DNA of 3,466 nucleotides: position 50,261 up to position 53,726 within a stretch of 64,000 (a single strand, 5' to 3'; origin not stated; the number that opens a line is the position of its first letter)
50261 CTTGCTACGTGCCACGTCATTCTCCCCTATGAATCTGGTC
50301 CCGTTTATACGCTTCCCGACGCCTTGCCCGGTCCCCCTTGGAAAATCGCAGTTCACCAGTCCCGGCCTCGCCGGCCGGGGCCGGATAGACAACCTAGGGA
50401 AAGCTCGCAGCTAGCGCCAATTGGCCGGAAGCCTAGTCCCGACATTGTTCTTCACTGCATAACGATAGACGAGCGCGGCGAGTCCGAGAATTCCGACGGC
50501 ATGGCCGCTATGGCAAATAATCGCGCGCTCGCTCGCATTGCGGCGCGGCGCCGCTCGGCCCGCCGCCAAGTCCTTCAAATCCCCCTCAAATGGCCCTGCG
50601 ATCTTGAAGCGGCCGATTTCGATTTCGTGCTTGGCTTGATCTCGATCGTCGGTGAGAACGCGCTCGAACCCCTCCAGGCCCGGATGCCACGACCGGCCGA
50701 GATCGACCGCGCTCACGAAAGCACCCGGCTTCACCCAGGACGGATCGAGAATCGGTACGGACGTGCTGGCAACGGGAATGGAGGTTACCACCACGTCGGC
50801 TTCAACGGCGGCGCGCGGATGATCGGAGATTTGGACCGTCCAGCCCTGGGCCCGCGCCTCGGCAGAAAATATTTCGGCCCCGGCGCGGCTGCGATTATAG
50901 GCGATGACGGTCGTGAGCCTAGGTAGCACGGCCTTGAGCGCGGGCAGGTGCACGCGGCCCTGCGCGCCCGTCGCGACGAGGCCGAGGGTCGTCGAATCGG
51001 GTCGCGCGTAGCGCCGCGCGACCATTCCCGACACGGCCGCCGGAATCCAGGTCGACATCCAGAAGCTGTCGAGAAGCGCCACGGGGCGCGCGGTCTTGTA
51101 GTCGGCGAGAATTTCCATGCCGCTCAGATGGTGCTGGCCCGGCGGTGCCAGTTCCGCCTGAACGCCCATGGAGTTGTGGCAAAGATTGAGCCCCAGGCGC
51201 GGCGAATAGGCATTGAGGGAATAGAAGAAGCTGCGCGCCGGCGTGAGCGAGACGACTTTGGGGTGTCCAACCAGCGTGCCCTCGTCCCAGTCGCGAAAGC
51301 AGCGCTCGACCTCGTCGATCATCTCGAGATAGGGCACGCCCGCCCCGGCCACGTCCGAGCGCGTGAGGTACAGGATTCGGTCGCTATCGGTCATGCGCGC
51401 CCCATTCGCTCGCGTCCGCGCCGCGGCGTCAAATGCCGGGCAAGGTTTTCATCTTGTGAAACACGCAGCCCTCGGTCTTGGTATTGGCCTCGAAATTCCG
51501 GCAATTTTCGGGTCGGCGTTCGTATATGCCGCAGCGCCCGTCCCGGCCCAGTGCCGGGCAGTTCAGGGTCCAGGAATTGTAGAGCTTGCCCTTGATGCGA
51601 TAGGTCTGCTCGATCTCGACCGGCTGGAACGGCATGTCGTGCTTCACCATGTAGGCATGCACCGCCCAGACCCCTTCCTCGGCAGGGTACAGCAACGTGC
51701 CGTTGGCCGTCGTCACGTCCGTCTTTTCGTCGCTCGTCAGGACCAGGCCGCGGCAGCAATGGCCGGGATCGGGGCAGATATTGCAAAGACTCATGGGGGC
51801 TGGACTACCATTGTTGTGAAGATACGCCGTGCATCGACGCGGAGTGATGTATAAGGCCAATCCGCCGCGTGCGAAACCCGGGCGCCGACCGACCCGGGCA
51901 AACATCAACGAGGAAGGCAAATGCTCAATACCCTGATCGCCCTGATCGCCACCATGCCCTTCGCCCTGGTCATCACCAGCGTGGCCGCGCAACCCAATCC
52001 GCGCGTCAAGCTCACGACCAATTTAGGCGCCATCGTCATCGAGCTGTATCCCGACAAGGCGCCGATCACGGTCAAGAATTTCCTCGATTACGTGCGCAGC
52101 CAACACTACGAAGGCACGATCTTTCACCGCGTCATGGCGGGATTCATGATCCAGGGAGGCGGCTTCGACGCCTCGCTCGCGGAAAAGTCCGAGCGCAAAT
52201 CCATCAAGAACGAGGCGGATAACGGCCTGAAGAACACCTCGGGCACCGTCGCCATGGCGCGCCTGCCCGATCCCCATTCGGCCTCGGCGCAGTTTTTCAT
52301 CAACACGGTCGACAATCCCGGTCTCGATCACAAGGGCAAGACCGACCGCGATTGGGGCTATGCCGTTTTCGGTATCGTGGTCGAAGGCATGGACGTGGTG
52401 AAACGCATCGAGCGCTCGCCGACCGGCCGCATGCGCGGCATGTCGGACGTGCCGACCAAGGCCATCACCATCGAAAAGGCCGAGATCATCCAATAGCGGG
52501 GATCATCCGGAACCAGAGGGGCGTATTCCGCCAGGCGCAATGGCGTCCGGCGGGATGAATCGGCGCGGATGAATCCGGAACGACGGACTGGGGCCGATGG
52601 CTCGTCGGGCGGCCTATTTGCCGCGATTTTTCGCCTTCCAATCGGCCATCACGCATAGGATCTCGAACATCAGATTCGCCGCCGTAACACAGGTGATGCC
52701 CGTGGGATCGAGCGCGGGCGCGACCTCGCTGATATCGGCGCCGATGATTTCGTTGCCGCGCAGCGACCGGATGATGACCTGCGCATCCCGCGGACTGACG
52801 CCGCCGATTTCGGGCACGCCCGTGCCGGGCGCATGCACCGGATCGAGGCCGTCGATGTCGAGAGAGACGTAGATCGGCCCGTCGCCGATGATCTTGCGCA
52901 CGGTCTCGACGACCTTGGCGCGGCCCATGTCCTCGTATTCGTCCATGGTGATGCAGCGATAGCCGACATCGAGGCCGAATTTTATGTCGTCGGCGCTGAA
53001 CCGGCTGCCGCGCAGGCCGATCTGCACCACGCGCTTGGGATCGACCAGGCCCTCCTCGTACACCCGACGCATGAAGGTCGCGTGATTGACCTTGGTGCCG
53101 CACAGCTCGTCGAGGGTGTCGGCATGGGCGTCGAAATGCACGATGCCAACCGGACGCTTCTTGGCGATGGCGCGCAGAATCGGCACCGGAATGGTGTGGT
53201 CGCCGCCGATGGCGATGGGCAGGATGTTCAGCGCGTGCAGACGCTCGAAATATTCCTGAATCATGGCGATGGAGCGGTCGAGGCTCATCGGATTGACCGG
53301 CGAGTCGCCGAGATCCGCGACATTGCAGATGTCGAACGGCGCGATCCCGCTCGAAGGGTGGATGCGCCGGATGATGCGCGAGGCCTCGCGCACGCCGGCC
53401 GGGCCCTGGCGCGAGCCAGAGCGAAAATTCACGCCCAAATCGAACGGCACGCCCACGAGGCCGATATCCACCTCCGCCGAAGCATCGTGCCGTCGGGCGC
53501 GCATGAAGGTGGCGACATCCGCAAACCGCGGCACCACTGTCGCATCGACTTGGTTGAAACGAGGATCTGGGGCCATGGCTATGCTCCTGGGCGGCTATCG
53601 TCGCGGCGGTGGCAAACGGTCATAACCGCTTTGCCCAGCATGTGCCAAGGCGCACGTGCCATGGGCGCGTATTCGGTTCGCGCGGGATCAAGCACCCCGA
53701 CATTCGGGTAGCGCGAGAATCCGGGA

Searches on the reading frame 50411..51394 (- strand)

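Call 34: search_protein_families(library=pfam, proteins=[window:50411-51394:-], max_evalue=0.0001)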
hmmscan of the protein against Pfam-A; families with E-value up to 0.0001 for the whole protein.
window:50411-51394:- (327 aa): 1 family
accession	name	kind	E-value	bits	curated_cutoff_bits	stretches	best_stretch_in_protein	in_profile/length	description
PF02423.21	OCD_Mu_crystall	-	1.7e-26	93.4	24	1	23-313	18-310/314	Ornithine cyclodeaminase/mu-crystallin family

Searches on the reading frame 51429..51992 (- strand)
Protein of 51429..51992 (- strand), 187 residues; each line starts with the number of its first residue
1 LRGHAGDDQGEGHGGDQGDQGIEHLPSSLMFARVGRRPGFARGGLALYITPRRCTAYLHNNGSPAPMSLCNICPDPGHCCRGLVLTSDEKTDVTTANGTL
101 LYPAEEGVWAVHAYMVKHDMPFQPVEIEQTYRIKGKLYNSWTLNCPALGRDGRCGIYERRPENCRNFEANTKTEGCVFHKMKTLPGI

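Call 34: search_protein_families(library=pfam, proteins=[window:51429-51992:-], max_evalue=0.0001)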
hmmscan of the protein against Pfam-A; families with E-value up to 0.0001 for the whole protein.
window:51429-51992:- (187 aa): 1 family
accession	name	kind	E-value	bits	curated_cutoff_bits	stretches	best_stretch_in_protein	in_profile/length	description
PF03692.20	CxxCxxCC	-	7e-06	27.1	23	1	70-174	2-76/85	Putative zinc- or iron-chelating domain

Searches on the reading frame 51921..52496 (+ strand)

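Call 34: search_protein_families(library=pfam, proteins=[window:51921-52496:+], max_evalue=0.0001)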
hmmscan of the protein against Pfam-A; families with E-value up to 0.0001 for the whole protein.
window:51921-52496:+ (191 aa): 1 family
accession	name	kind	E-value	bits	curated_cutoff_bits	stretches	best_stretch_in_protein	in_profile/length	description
PF00160.26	Pro_isomerase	-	1.9e-46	158.6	21.7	1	29-188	2-158/159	Cyclophilin type peptidyl-prolyl cis-trans isomerase/CLD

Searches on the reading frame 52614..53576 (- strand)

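Call 34: search_protein_families(library=pfam, proteins=[window:52614-53576:-], max_evalue=0.0001)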
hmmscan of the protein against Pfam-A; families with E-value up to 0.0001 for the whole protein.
window:52614-53576:- (320 aa): 1 family
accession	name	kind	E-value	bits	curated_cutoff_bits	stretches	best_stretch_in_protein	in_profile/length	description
PF00491.26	Arginase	-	5.1e-83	279.2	22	1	37-307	2-279/280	Arginase family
